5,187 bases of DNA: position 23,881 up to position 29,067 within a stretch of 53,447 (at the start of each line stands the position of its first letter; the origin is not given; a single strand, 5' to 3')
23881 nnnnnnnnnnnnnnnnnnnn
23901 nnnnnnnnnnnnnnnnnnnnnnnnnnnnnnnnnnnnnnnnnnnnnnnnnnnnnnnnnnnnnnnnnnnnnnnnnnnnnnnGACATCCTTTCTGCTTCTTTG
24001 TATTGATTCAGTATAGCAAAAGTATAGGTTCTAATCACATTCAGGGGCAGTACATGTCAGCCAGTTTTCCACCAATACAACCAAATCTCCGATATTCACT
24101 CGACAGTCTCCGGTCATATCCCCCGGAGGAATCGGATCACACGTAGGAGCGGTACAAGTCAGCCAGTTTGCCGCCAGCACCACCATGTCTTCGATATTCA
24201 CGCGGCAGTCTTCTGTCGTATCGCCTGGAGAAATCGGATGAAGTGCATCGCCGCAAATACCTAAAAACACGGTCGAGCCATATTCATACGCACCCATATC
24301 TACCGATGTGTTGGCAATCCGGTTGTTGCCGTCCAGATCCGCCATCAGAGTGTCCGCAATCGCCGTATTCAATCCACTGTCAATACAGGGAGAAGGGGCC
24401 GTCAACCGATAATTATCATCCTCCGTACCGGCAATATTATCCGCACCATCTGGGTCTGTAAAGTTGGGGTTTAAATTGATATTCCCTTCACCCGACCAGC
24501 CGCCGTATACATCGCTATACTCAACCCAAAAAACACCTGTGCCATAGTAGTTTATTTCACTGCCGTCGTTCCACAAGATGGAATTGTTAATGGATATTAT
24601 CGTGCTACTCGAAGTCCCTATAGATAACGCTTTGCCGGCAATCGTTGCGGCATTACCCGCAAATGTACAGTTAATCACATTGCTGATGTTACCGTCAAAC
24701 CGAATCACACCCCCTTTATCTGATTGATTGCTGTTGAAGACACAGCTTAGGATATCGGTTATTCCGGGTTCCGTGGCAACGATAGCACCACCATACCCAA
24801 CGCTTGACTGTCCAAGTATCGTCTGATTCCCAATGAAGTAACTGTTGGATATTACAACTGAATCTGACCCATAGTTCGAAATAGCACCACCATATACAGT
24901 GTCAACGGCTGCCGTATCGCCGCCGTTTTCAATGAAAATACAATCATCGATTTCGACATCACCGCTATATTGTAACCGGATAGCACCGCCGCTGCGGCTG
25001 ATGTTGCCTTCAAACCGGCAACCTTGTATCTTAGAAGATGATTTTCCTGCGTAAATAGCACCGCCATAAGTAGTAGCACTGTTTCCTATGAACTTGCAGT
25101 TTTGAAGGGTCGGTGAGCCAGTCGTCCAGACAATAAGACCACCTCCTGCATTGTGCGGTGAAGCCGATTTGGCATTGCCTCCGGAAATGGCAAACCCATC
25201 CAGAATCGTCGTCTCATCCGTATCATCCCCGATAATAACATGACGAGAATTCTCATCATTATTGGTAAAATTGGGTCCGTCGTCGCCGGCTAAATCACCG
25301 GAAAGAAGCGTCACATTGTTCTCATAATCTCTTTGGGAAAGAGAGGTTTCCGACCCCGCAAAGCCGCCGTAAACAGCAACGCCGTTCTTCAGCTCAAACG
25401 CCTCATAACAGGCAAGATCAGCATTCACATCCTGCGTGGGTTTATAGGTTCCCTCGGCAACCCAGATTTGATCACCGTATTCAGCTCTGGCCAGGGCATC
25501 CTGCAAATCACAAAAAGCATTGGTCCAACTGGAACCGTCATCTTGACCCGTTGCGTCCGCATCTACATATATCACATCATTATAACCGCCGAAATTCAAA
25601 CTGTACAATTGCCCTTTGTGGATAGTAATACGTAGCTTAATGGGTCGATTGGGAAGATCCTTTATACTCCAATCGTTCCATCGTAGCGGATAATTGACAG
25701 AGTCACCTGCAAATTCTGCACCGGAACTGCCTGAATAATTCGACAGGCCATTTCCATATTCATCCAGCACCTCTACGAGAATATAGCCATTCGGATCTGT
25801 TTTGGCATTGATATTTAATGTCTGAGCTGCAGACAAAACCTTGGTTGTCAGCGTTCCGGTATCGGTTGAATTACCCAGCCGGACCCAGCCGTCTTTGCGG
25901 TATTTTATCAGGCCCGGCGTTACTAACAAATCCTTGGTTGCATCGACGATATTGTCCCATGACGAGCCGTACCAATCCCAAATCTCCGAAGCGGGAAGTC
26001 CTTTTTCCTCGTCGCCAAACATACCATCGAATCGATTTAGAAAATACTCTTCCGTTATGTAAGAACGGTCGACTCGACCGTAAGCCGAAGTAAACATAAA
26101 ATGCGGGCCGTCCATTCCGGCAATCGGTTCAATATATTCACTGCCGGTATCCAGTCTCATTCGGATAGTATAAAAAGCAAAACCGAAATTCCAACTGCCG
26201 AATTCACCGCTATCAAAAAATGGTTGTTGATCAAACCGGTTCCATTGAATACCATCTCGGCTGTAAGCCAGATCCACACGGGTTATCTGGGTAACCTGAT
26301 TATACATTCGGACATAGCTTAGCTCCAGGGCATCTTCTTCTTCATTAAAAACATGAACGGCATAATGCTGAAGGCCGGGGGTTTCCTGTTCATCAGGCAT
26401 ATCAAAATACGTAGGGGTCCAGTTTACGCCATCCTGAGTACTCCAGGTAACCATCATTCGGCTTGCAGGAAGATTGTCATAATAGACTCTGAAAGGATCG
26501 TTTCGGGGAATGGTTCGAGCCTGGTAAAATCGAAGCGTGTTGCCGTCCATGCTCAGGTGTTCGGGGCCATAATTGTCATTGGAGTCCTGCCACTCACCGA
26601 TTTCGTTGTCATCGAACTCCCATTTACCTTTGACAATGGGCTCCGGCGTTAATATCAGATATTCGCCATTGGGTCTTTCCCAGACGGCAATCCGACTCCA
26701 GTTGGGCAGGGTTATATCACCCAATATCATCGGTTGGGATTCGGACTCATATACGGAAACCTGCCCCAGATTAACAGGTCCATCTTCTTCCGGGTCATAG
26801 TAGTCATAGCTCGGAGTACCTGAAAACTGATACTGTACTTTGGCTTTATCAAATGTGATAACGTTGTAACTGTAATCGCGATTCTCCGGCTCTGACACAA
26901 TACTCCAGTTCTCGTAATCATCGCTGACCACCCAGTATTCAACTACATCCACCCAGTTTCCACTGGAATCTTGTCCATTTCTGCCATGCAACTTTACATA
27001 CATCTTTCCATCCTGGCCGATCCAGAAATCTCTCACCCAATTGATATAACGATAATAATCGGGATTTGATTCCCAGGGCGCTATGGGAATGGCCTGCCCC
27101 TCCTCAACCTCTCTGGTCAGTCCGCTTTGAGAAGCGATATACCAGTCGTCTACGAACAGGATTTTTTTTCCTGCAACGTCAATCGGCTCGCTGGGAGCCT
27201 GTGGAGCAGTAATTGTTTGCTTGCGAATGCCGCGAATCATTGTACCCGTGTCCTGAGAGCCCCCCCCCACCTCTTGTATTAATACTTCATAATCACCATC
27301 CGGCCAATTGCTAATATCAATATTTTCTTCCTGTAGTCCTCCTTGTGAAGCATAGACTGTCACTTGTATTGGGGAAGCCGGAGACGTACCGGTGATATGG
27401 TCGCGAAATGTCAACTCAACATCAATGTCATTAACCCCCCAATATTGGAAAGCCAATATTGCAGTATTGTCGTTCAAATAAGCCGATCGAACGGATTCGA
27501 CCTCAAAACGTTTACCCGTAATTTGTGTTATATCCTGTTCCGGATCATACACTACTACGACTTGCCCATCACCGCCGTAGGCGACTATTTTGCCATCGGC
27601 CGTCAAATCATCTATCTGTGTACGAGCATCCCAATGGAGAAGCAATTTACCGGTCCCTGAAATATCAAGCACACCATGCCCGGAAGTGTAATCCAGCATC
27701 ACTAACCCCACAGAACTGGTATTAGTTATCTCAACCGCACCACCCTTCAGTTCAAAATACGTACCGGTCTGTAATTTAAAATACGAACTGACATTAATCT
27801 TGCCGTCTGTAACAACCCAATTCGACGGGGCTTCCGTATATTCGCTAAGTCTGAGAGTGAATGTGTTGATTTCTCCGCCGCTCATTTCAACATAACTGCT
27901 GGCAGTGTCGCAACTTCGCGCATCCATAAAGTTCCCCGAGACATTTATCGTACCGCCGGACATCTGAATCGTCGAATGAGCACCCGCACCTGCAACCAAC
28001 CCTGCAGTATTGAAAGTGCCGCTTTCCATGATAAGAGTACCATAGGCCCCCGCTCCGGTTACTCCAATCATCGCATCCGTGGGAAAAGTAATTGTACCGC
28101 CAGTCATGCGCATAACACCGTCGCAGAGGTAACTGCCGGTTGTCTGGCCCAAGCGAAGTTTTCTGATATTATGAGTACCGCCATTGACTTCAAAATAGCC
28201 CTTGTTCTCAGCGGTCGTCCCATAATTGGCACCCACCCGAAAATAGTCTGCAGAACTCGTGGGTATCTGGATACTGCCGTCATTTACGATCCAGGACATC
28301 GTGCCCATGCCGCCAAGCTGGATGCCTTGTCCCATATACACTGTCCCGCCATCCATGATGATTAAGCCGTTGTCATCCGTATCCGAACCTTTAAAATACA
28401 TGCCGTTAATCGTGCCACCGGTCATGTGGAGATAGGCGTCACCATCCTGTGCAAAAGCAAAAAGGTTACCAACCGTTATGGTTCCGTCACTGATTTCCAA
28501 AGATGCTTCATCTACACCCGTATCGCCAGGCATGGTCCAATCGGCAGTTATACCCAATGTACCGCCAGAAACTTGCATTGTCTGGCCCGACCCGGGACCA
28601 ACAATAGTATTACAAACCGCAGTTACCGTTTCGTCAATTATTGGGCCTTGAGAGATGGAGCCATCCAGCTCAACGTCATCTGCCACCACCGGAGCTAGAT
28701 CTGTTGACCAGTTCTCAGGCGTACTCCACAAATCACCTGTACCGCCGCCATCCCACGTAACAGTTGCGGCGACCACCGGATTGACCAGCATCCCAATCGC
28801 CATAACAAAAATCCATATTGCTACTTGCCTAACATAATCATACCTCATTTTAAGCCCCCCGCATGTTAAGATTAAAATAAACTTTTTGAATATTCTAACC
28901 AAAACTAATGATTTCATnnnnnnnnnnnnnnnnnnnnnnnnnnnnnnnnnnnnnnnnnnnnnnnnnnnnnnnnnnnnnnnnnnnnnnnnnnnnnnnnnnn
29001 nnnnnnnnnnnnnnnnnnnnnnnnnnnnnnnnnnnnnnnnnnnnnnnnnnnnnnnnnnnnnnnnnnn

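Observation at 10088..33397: Four exported proteins form a complete 2x2 head/tail domain-swap matrix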

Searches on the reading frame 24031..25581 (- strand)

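Call 59: search_protein_families(library=pfam, proteins=[window:24031-25581:-], max_evalue=10)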
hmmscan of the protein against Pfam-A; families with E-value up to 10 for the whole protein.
window:24031-25581:- (516 aa): 4 families
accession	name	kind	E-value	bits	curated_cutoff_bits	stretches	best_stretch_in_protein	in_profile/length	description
PF02415.23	Chlam_PMP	-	1.6e-08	34.3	20.6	4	161-178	1-18/19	Chlamydia polymorphic membrane protein (Chlamydia_PMP) repeat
PF20844.2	PCF11_RFEG_rpt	-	0.013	16.1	43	1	163-203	28-68/100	Pre-mRNA cleavage complex 2 protein Pcf11, RFEGP repeat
PF00404.24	Dockerin_1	-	0.33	11.6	22.9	2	453-503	2-52/57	Dockerin type I domain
PF01754.22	zf-A20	-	2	8.8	21.6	1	161-170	6-15/24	A20-like zinc finger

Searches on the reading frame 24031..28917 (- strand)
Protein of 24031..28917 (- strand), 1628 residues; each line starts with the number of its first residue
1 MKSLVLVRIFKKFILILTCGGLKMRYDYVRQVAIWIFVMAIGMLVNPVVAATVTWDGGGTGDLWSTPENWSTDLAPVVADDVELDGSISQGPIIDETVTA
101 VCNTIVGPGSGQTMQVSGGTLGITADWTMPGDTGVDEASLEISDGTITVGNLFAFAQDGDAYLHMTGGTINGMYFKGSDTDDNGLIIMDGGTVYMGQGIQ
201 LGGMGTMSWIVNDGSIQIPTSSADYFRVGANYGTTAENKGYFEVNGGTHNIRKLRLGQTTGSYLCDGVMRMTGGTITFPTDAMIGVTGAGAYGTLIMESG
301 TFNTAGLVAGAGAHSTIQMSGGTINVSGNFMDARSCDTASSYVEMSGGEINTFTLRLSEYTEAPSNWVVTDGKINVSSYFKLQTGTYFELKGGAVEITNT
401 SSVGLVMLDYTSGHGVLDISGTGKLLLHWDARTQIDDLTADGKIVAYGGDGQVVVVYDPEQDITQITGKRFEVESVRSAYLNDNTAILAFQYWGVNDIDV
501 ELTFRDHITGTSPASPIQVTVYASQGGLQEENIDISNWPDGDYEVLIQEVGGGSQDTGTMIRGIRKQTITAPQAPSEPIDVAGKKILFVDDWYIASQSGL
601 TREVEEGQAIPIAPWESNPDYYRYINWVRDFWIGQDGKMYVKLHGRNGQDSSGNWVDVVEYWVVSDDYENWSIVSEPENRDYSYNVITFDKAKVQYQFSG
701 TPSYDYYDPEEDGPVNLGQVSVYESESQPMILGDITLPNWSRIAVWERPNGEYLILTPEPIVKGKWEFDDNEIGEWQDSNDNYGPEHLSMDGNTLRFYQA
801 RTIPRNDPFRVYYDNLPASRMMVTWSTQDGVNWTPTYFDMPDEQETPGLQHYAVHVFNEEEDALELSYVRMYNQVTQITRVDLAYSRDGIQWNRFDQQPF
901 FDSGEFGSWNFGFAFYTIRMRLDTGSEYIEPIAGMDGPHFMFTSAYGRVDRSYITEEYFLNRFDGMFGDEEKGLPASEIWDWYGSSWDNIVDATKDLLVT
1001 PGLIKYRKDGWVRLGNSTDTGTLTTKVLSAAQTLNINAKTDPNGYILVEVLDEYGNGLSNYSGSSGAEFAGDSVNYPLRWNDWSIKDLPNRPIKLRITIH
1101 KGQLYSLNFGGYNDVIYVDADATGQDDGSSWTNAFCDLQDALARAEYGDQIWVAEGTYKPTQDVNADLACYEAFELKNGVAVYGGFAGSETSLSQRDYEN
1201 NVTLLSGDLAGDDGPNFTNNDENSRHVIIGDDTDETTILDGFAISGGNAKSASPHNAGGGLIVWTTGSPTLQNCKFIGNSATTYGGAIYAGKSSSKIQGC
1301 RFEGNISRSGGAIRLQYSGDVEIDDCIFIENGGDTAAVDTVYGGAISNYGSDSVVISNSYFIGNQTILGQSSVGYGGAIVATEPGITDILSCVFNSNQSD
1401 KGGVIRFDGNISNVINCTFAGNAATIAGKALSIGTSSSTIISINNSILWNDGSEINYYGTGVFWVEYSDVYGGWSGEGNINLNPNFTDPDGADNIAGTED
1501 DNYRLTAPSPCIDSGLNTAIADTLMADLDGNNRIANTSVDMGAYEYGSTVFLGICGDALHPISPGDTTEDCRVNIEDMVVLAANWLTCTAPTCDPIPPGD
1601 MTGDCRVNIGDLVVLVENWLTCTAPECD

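Call 5: search_protein_families(library=pfam, proteins=[window:24031-28917:-], max_evalue=0.01)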
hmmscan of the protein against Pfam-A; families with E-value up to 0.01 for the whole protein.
window:24031-28917:- (1628 aa): 1 family
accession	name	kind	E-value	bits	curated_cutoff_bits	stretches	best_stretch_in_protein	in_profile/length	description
PF02415.23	Chlam_PMP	-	6e-05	23.3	20.6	0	1273-1290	1-18/19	Chlamydia polymorphic membrane protein (Chlamydia_PMP) repeat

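Call 6: search_protein_families(library=ncbifam, proteins=[window:24031-28917:-], max_evalue=0.01)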
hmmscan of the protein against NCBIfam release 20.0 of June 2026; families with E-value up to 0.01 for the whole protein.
window:24031-28917:- (1628 aa): 2 families
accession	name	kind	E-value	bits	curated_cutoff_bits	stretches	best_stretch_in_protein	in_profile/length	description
NF041518.1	choice_anch_Q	domain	2.4e-07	30.9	25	1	1501-1546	15-57/58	choice-of-anchor Q domain-containing protein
TIGR01376.1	POMP_repeat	repeat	5.7e-07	29.1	15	1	1274-1292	5-24/28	polymorphic outer membrane protein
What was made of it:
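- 24031..28917 (-): P3 (B-L), probable start 28848. Head B 27505-28848; long-tail core (Ig-like + beta-propeller + beta-sandwich) 25582-27504; PMP-repeat beta-helix 24268-25581; two dockerin-type segments 24031-24267. Chlam_PMP, POMP_repeat and choice_anch_Q hits (calls 5, 6).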

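Call 11: search_solved_structures(query=window:24031-28917:-, max_evalue=1)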
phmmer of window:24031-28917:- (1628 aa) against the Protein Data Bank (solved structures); distinct sequences matched with E-value up to 1: 0.

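Call 14: find_homologous_proteins(query=window:24031-28917:-, max_evalue=0.00001)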
Query window:24031-28917:- (1628 aa): 47 proteins with E <= 0.00001 among 8000 candidates.
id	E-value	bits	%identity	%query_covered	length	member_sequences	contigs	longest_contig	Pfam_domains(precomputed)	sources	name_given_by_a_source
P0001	0.0e+0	3785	100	100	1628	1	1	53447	-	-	-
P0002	4.7e-54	202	36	26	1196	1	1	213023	PF13582.13,PF01421.26,PF07679.23,PF13895.13,PF07686.24,PF13688.13,PF13927.13,PF13574.13,PF13583.12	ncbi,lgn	ncbi:MAG: immunoglobulin domain-containing protein [Phycisphaerae bacterium]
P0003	1.5e-30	124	31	27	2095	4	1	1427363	PF14828.12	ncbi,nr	ncbi:beta strand repeat-containing protein [Runella salmonicolor]|nr:3-coathanger stack domain-conta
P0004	1.5e-28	117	28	25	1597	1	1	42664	PF16317.12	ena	-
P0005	2.3e-28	116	32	27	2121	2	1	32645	PF07452.18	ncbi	-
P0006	1.4e-27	114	31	10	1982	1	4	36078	-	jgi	jgi:glycoprotein endo-alpha-1,2-mannosidase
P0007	4.4e-27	112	37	17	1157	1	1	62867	PF13573.13,PF06832.19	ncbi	-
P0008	4.6e-23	99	28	9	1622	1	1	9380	-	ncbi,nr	ncbi:MAG: hypothetical protein PHP01_03275 [Phycisphaerae bacterium]|nr:hypothetical protein [Phycis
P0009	1.3e-18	84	34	9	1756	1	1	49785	-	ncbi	-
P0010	6.8e-18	82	30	26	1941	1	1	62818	PF12951.14,PF03160.21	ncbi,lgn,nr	ncbi:MAG: autotransporter-associated beta strand repeat-containing protein [Lentisphaerae bacterium]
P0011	1.7e-17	80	36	9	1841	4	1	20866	-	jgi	jgi:T5SS/PEP-CTERM-associated repeat protein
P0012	1.8e-17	80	33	9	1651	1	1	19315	PF16317.12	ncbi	-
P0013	2.0e-16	77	32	9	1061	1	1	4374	-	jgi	jgi:hypothetical protein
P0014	6.2e-15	72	31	10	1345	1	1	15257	PF00149.34,PF16656.12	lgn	-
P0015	6.3e-14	69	37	10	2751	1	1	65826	PF21910.3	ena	-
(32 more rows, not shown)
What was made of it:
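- Tried and rejected: Absence in call 14 is therefore weak evidence.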

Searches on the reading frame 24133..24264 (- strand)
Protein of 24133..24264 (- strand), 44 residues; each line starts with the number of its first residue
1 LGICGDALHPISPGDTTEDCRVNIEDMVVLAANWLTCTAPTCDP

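Call 83: search_solved_structures(query=A5, max_evalue=10, show_alignments=2)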
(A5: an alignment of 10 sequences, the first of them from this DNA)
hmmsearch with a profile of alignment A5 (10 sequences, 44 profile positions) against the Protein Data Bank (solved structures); distinct sequences matched with E-value up to 10: 39.
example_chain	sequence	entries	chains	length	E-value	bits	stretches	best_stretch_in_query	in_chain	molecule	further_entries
1daq_A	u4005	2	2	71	1.5e-05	27.2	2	13-30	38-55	ENDOGLUCANASE SS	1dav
2mte_A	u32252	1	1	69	1.7e-05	27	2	13-30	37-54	Cellulose 1,4-beta-cellobiosidase (reducing end) CelS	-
2y3n_B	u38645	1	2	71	1.7e-05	27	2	10-32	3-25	CELLULOSOMAL FAMILY-48 PROCESSIVE GLYCOSIDE HYDROLASE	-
4fl4_A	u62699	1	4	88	0.00012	24.3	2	14-30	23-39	Glycoside hydrolase family 9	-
6kg9_A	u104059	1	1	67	0.00072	21.8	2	14-29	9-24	And cellulose-binding endoglucanase family 9 CelL ortholog dockerin domain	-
4cj0_A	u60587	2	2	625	0.00095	21.4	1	7-30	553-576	ENDOGLUCANASE D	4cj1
1clc_A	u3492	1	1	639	0.00097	21.4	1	7-30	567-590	ENDOGLUCANASE CELD; EC: 3.2.1.4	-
5nrk_B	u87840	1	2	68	0.0029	19.9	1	12-28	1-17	DocCel5: Type I dockerin repeat domain from A. cellulolyticus family 5 endoglucanase WP_01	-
5nrm_B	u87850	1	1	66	0.0057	18.9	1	7-29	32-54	DocCel5: Type I dockerin repeat domain from A. cellulolyticus family 5 endoglucanase WP_01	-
6kgc_B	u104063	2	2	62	0.006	18.9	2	14-29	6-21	And cellulose-binding endoglucanase family 9 CelL ortholog dockerin domain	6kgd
6kge_D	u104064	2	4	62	0.0066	18.7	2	15-30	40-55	And cellulose-binding endoglucanase family 9 CelL ortholog dockerin domain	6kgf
2vn5_B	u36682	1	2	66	0.0068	18.7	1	11-29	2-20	ENDOGLUCANASE A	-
2jnk_A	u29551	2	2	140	0.0081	18.4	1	13-31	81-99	Hyalurononglucosaminidase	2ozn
2vn6_B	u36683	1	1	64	0.025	16.9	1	11-28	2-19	ENDOGLUCANASE A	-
5m2s_B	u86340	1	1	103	0.048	16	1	10-30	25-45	Doc8: Type I dockerin repeat domain from family 9 glycoside hydrolase WP_009982745[Ruminoc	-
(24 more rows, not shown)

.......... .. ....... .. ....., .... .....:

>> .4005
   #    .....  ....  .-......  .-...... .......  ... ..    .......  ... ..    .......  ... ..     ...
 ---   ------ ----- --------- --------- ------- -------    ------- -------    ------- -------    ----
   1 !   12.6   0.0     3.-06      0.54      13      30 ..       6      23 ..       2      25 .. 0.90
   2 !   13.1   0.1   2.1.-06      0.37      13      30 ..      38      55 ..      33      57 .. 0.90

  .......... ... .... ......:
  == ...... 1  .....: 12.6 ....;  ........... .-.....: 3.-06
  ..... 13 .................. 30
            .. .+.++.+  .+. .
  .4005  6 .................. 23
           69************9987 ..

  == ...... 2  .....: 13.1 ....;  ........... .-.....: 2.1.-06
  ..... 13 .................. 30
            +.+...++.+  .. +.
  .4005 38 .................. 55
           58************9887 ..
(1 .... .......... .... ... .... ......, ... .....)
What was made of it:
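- On Type I dockerin (PF00404): A profile of the ten window segments hits solved dockerins (1daq, 2mte, 2y3n) at E 1.5e-5, aligning to each of their two segments (call 83).
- Their profile hits solved type-I dockerins at E 1.5e-5 (call 83).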
